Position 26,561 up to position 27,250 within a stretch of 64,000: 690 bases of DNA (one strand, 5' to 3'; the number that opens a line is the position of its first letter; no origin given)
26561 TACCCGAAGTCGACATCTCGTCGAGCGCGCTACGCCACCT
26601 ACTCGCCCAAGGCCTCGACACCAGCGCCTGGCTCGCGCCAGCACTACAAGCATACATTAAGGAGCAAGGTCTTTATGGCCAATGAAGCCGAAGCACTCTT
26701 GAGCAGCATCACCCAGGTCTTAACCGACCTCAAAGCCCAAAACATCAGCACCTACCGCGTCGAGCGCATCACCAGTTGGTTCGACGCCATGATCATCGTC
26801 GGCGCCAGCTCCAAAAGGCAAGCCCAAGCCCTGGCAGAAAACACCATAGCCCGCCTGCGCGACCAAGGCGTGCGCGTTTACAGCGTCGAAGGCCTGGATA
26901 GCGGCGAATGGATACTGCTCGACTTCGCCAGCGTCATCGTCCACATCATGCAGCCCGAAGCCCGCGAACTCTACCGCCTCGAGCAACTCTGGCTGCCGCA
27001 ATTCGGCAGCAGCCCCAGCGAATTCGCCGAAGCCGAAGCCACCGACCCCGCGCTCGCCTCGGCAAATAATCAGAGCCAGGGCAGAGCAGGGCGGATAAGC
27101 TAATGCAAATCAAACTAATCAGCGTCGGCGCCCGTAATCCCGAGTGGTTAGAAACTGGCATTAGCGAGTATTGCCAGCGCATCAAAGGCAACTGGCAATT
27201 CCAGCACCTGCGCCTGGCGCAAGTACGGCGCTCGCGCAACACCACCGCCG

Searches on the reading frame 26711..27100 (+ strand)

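Call 25: search_protein_families(library=pfam, proteins=[window:26711-27100:+], max_evalue=0.001)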
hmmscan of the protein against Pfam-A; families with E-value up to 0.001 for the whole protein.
window:26711-27100:+ (130 aa): 1 family
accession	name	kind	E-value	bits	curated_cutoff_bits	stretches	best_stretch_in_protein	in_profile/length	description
PF02410.21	RsfS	-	3.5e-27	94.9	21.6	1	2-94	5-98/98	Ribosomal silencing factor during starvation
